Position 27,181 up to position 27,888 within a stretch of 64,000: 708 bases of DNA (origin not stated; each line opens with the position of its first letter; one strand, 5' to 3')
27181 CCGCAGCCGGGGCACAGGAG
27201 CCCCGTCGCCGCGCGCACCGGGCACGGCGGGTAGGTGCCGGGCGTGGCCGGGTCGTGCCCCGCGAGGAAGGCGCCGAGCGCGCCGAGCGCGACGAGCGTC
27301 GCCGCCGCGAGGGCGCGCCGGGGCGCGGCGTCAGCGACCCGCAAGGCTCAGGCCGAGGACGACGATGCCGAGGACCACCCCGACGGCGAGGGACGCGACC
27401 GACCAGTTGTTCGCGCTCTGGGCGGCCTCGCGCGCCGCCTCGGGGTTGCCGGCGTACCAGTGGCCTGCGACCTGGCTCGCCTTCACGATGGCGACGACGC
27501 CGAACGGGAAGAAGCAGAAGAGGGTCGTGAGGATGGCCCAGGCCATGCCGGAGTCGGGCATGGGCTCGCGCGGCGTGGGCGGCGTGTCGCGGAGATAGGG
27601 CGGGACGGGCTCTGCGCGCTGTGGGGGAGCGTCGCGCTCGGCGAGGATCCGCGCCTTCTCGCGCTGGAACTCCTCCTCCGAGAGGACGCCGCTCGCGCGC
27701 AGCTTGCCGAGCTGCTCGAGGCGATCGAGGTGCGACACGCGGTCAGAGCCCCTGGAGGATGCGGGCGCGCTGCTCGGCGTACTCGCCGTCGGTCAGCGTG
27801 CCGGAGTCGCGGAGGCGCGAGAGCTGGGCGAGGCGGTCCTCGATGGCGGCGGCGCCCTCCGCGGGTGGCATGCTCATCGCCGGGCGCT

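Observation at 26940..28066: Operon of three small membrane proteins: GlsB/YeaQ-like+SHOCT, SHOCT+CD225/dispanin-like, and DUF2752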

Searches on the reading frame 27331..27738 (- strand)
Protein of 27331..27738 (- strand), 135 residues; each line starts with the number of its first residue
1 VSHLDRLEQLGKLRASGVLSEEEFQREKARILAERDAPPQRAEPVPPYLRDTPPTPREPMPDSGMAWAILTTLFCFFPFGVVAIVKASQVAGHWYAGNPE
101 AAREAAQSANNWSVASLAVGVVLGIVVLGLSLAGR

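Call 3: search_protein_families(library=pfam, proteins=[window:27331-27738:-], max_evalue=1)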
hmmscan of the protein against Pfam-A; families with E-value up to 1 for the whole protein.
window:27331-27738:- (135 aa): 5 families
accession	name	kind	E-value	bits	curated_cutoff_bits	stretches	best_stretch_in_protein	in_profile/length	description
PF04505.17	CD225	-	6.1e-19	68.3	27.1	1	60-126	1-67/68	Interferon-induced transmembrane protein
PF09851.14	SHOCT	-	1.1e-09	38.1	27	1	5-32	1-28/28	Short C-terminal domain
PF05120.17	GvpG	-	0.033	14.8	30.6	1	5-33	35-63/67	Gas vesicle protein G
PF19964.5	EAD11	-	0.081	13.3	26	1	6-32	43-69/80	Effector-associated domain 11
PF05052.17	MerE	-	0.29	11.5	22.8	0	61-94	14-47/75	MerE protein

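Call 4: search_protein_families(library=ncbifam, proteins=[window:27331-27738:-], max_evalue=1)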
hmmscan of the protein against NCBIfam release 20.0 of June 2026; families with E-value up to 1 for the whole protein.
window:27331-27738:- (135 aa): 2 families
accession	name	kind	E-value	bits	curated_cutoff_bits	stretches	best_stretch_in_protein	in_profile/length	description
NF041806.1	daptide_Mpa2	equivalog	0.11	12.3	40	1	102-128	15-40/41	MpaA2 family daptide-type RiPP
NF033218.1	anchor_AmaP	equivalog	0.2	11.4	55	1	69-132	10-66/166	alkaline shock response membrane anchor protein AmaP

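Call 10: find_homologous_proteins(query=window:27331-27738:-)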
Query window:27331-27738:- (135 aa): 8 proteins with E <= 0.001 among 183 candidates.
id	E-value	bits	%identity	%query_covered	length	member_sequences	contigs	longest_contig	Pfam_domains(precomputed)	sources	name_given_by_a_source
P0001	2.0e-80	285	96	100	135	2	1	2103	PF09851.15,PF04505.18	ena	-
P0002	5.7e-47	177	86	70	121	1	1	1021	PF09851.15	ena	-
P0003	1.2e-28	118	50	97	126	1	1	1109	PF09851.15,PF04505.18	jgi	-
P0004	6.4e-16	76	51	49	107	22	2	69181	PF04505.18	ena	-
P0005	7.2e-16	76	51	49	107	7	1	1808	PF04505.18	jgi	jgi:hypothetical protein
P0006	3.8e-11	61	55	54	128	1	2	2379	PF04505.18,PF10708.15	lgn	-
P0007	8.2e-11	60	55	46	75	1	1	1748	PF04505.18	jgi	jgi:predicted secreted protein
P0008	3.8e-9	54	39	72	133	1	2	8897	PF13240.12,PF04505.18,PF00641.24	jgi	jgi:predicted nucleic acid-binding Zn ribbon protein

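Call 21: search_protein_families(library=padloc, proteins=[window:27331-27738:-], max_evalue=1)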
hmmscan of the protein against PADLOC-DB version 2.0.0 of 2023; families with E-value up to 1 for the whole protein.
window:27331-27738:- (135 aa): 0 families

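Call 22: search_protein_families(library=phrogs, proteins=[window:27331-27738:-], max_evalue=1)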
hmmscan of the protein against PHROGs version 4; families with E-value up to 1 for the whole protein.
window:27331-27738:- (135 aa): 4 families
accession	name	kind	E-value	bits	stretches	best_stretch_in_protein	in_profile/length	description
phrog_2700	-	unknown function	3e-06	27.9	1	3-33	300-330/331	-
phrog_34972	-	unknown function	0.13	12.8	1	2-34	21-53/223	-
phrog_17581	-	unknown function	0.14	13.2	1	69-98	13-42/50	-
phrog_7843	-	unknown function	0.42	11.4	1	69-85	13-29/59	-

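Call 35: find_encoding_contigs(protein=P0004, flank=4000, max_places=2)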
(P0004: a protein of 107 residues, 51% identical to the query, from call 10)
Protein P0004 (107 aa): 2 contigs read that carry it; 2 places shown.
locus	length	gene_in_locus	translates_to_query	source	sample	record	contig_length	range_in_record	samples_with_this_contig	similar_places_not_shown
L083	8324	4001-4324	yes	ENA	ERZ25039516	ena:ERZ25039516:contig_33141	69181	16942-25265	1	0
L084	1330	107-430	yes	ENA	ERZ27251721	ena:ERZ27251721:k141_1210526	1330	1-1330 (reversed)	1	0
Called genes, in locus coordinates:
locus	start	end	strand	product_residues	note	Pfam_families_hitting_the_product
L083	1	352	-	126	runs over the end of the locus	PF00072:Response_reg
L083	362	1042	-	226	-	PF09203:MspA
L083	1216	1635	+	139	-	-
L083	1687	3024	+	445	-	PF00561:Abhydrolase_1, PF12146:Hydrolase_4, PF00211:Guanylate_cyc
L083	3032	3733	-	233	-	PF04248:NTP_transf_9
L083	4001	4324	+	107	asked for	PF04505:CD225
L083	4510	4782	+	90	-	-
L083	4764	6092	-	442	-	PF01266:DAO (faint), PF05834:Lycopene_cycl (faint), PF07992:Pyr_redox_2 (faint), PF00732:GMC_oxred_N (weak), PF05199:GMC_oxred_C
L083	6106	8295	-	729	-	PF00069:Pkinase, PF07714:PK_Tyr_Ser-Thr, PF01636:APH (faint)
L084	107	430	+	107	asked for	PF04505:CD225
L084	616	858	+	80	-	-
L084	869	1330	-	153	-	?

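Call 36: find_encoding_contigs(protein=P0008, flank=4000, max_places=2)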
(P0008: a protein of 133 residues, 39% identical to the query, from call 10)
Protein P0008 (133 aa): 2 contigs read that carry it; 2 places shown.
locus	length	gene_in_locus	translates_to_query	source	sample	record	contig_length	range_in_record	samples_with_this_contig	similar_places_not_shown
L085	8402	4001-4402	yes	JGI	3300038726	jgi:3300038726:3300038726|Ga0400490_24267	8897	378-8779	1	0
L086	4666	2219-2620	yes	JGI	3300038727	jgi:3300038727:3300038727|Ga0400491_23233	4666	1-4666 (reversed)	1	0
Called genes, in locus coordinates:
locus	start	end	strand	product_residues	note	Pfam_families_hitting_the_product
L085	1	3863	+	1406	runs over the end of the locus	PF00270:DEAD, PF00271:Helicase_C, PF19306:WHD_Lhr, PF08494:DEAD_assoc, PF23235:WHD_3rd_Lhr, PF23234:WHD_4th_Lhr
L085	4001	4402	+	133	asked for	PF00641:Zn_ribbon_RanBP (weak), PF13240:Zn_Ribbon_1 (weak), PF04505:CD225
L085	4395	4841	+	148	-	PF10825:DUF2752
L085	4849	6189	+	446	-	PF22053:DUF6938 (weak)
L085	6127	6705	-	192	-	PF01949:Endo_dU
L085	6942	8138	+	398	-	PF13365:Trypsin_2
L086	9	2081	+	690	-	PF23235:WHD_3rd_Lhr, PF23234:WHD_4th_Lhr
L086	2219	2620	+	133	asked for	PF00641:Zn_ribbon_RanBP (weak), PF13240:Zn_Ribbon_1 (weak), PF04505:CD225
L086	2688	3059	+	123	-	PF10825:DUF2752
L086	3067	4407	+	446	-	PF22053:DUF6938 (weak)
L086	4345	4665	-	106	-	PF01949:Endo_dU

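Call 37: find_encoding_contigs(protein=P0006, flank=4000, max_places=2)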
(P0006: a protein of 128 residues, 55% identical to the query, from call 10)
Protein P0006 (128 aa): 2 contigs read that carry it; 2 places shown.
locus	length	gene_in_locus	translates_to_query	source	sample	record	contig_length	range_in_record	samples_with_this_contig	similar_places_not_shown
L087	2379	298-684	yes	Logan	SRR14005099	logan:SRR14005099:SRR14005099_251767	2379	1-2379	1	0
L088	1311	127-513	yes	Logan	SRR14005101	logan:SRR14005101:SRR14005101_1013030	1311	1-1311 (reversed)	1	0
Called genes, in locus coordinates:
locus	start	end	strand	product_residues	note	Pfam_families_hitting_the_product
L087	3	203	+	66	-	?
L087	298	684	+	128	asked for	PF10708:DUF2510, PF04505:CD225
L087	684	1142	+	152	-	PF10825:DUF2752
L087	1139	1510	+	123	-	PF10708:DUF2510, PF05154:TM2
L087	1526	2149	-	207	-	-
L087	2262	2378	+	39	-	?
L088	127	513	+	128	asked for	PF10708:DUF2510, PF04505:CD225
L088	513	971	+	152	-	PF10825:DUF2752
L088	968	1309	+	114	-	?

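Call 44: search_protein_families(library=pfam, alignment_id=A3, max_evalue=0.01)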
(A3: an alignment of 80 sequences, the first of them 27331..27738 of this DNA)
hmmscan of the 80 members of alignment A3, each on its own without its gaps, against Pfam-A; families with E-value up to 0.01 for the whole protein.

A. member 1, window:27331-27738:- (135 aa): 2 families
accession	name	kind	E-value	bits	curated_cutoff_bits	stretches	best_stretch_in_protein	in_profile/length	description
PF04505.17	CD225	-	6.1e-19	68.3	27.1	1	60-126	1-67/68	Interferon-induced transmembrane protein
PF09851.14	SHOCT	-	1.1e-09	38.1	27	1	5-32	1-28/28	Short C-terminal domain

B. families by the number of members that match (of 80 scanned): 25 families
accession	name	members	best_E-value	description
PF04505.17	CD225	80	4.2e-28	Interferon-induced transmembrane protein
PF13240.11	Zn_Ribbon_1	62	2.1e-09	zinc-ribbon domain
PF12773.13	DZR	62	2.5e-06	Double zinc ribbon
PF13248.11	Zn_ribbon_3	35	1.2e-06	zinc-ribbon domain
PF24463.1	DUF7577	34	3.8e-09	Domain of unknown function (DUF7577)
PF18912.6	DZR_2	7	0.0015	Double zinc ribbon domain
PF09851.14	SHOCT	5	1.1e-09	Short C-terminal domain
PF14803.11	Zn_ribbon_Nudix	5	0.0012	Nudix N-terminal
PF24460.1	DUF7575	4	0.0007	Domain of unknown function (DUF7575)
PF07330.17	DUF1467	4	0.00096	Protein of unknown function (DUF1467)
PF20403.5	DUF6693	4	0.0016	Family of unknown function (DUF6693)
PF00641.23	Zn_ribbon_RanBP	4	0.0019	Zn-finger in Ran binding protein and others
PF09297.16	Zn_ribbon_NUD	3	0.00087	NADH pyrophosphatase zinc ribbon domain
PF06570.16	DUF1129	1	1.8e-05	Protein of unknown function (DUF1129)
PF10122.14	Zn_ribbon_Com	1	0.00016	Mu-like prophage protein Com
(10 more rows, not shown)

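Call 57: search_protein_families(library=pfam, proteins=[L083:4510-4782:+, L087:1139-1510:+], max_evalue=0.1)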
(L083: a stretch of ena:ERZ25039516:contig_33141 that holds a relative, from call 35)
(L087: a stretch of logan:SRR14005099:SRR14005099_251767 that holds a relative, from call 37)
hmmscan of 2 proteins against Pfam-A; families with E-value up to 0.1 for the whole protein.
L083:4510-4782:+ (90 aa): 1 family
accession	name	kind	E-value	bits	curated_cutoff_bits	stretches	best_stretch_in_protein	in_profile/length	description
PF10825.13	DUF2752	-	0.00085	19.8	27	1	1-30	19-48/49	Protein of unknown function (DUF2752)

L087:1139-1510:+ (123 aa): 2 families
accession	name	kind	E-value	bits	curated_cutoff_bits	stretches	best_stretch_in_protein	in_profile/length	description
PF05154.21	TM2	-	3.8e-14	53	27.9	1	52-103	3-51/51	TM2 domain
PF10708.14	DUF2510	-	5.8e-09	36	24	1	15-46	1-33/35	Protein of unknown function (DUF2510)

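Call 61: find_related_loci(query=A3, collection=metagenome_contigs, flank=2500)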
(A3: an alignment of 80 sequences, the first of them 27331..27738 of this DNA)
Query A3 (135 aa) in metagenome_contigs; peptide patterns used: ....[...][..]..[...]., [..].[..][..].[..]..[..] (x = any residue, [..] = any of these).
600 stretches matched a pattern (row limit reached: there are more); 525 encode a relative of the query (tblastn E <= 1e-3); the best 80 are kept; 80 distinct loci.
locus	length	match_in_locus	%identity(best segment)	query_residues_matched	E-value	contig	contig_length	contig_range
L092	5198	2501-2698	63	61-127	1e-22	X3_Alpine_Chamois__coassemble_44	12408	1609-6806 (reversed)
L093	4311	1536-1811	45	42-132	2e-20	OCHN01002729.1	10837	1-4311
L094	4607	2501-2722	49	61-134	5e-20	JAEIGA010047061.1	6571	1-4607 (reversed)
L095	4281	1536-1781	46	54-134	6e-20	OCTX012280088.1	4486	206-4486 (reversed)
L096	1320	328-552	45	52-126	1e-19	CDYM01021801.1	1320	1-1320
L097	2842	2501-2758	43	52-134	1e-18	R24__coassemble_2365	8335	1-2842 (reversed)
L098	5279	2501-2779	41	42-134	4e-18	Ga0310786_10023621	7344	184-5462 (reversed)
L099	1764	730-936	51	59-127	4e-18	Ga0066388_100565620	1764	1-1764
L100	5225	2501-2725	45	61-130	7e-18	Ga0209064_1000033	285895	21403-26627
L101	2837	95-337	43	58-134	2e-17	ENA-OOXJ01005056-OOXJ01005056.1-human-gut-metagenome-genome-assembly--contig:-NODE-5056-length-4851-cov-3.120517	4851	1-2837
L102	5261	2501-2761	40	54-134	3e-17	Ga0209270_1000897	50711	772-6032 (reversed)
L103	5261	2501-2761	40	54-134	3e-17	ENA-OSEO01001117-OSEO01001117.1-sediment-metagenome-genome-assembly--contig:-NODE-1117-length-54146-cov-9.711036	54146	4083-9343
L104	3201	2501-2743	44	58-132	4e-17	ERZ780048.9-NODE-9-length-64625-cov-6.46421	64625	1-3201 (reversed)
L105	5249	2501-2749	39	42-122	5e-17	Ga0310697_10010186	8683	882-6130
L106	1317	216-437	50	61-134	3e-17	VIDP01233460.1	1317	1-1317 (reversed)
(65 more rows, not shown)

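Call 62: search_protein_representatives(protein=window:27331-27738:-)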
Query: 135 residues. Proteins with E-value up to 0.001 (for the whole library): 3208; up to 1e-10: 270; up to 1e-30: 1. The best 150 are listed.
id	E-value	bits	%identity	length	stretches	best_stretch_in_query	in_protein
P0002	1.8e-47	176.7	92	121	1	1-88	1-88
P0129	3.1e-30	121.0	54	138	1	1-131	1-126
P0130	4.6e-30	120.4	51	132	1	4-130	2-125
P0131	5.8e-29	116.8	57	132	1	5-128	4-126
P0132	5.5e-27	110.5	49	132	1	4-130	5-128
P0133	3.6e-22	94.9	46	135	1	5-133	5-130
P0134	3.8e-19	85.1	43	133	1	1-131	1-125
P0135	1.4e-18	83.2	49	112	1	44-127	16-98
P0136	2.5e-18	82.5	45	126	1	2-122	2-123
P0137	6.1e-18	81.2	38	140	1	5-134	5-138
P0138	1.7e-17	79.8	49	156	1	45-128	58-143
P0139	3.3e-17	78.8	41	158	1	3-130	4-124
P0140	1.1e-16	77.1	47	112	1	46-134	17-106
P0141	1.6e-16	76.6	51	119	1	43-131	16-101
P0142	3.7e-16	75.4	57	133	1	60-127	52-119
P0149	5.6e-15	71.6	40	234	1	23-132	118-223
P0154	1.6e-14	70.1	43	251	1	38-126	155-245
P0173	1.2e-13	67.3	44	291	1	56-132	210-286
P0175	1.6e-13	66.9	43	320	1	52-128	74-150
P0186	2.7e-13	66.1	41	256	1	50-134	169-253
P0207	7.0e-13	64.8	41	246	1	44-133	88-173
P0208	7.1e-13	64.8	40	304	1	51-133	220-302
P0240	4.7e-12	62.2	42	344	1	57-127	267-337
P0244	4.9e-12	62.1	39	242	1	38-134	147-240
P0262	7.2e-12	61.5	38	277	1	44-128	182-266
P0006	1.2e-11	60.8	56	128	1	61-132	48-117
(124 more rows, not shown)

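Call 65: search_protein_families(library=pfam, proteins=[P0175, P0207, P0149, P0154, P0173, P0208, P0240, P0262, P0186, P0244], max_evalue=0.01)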
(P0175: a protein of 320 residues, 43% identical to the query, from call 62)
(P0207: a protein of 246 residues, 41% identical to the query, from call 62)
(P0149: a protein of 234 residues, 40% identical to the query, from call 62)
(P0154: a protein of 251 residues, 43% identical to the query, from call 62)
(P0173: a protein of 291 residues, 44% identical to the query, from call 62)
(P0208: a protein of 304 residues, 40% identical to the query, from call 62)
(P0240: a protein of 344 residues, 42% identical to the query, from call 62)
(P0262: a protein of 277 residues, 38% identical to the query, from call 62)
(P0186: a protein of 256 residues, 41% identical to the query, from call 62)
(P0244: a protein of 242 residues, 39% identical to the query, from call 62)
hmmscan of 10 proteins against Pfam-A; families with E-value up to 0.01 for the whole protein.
P0175 (320 aa): 4 families
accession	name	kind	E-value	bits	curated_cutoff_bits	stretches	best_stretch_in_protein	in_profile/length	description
PF04505.17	CD225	-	2.3e-24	85.7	27.1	1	83-149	2-68/68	Interferon-induced transmembrane protein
PF14237.11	GYF_2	-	1.9e-17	63.2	25.8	1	4-50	1-50/50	GYF domain 2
PF07666.16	MpPF26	-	0.00025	21.5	37.2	1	91-152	6-74/75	M penetrans paralogue family 26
PF13273.12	DUF4064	-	0.0082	16.8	32.1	0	134-173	8-42/102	Protein of unknown function (DUF4064)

P0207 (246 aa): 2 families
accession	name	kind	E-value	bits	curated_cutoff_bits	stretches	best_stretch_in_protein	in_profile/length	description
PF04505.17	CD225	-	3.3e-25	88.4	27.1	1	100-166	1-67/68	Interferon-induced transmembrane protein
PF14237.11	GYF_2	-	1.6e-15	57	25.8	1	4-50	1-50/50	GYF domain 2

P0149 (234 aa): 1 family
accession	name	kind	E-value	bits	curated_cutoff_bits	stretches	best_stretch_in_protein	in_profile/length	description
PF04505.17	CD225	-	9e-27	93.4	27.1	1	151-218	1-68/68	Interferon-induced transmembrane protein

P0154 (251 aa): 1 family
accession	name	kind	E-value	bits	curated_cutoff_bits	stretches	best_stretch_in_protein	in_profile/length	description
PF04505.17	CD225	-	1.6e-26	92.6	27.1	1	179-243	1-65/68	Interferon-induced transmembrane protein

P0173 (291 aa): 1 family
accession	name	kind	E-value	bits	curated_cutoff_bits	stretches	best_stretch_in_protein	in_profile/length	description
PF04505.17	CD225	-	1.3e-25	89.7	27.1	1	214-281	1-68/68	Interferon-induced transmembrane protein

P0208 (304 aa): 2 families
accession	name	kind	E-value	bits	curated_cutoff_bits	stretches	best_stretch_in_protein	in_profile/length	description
PF04505.17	CD225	-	4.9e-25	87.9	27.1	1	229-296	1-68/68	Interferon-induced transmembrane protein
PF00551.24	Formyl_trans_N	-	0.00033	20.9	26.1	1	1-100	1-105/181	Formyl transferase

P0240 (344 aa): 1 family
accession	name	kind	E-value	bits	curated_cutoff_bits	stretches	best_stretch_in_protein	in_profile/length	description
PF04505.17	CD225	-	8.3e-26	90.3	27.1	1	270-337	1-68/68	Interferon-induced transmembrane protein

P0262 (277 aa): 2 families
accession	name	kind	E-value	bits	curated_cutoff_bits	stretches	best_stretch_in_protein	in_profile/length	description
PF04505.17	CD225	-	2.4e-25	88.9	27.1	1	198-264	1-67/68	Interferon-induced transmembrane protein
PF14237.11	GYF_2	-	1.6e-13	50.6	25.8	1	4-51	1-50/50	GYF domain 2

P0186 (256 aa): 1 family
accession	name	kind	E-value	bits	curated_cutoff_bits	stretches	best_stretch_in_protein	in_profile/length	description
PF04505.17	CD225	-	3e-25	88.6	27.1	1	179-246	1-68/68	Interferon-induced transmembrane protein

P0244 (242 aa): 1 family
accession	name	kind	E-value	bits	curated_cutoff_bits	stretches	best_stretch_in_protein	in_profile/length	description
PF04505.17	CD225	-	4.6e-25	88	27.1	1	166-233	1-68/68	Interferon-induced transmembrane protein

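Call 75: find_encoding_contigs(protein=P0137, flank=3000, max_places=2)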
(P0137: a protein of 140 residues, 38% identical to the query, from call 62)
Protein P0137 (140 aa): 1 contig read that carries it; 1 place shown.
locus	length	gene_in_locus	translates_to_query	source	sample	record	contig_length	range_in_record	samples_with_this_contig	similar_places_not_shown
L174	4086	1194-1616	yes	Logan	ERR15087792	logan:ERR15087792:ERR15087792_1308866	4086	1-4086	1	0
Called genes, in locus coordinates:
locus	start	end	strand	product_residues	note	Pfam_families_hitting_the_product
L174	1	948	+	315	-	?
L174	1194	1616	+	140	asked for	PF09851:SHOCT (weak), PF04505:CD225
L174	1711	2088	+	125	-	PF10825:DUF2752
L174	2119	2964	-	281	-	-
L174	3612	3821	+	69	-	-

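Call 76: find_encoding_contigs(protein=P0134, flank=3000, max_places=2)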
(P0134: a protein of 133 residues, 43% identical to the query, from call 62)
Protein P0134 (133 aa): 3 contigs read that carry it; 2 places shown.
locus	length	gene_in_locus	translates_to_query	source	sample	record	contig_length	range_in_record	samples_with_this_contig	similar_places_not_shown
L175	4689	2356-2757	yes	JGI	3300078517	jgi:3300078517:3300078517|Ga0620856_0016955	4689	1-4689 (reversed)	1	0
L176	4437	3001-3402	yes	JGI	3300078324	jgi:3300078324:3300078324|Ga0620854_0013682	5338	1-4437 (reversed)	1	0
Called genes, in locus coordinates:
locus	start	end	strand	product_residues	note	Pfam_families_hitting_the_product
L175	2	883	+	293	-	?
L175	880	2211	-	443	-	PF00092:VWA, PF13519:VWA_2, PF11617:Cu-binding_MopE (faint)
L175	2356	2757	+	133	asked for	PF09851:SHOCT, PF04505:CD225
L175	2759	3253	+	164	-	PF10825:DUF2752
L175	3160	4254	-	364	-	PF20067:SSL_N, PF01436:NHL (faint), PF08450:SGL, PF03088:Str_synth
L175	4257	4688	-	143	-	?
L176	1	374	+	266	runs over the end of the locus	PF08281:Sigma70_r4_2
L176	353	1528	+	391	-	-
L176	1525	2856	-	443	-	PF00092:VWA, PF13519:VWA_2, PF11617:Cu-binding_MopE (faint)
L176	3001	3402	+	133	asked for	PF09851:SHOCT, PF04505:CD225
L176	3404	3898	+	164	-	PF10825:DUF2752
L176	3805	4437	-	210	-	?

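Call 94: search_protein_families(library=pfam, proteins=[L174:1711-2088:+], max_evalue=0.01)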
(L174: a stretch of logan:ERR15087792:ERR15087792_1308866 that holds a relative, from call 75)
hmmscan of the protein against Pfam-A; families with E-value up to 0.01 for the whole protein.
L174:1711-2088:+ (125 aa): 1 family
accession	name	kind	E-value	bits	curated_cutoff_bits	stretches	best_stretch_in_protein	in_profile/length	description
PF10825.13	DUF2752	-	1.3e-19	70.5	27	1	37-84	1-48/49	Protein of unknown function (DUF2752)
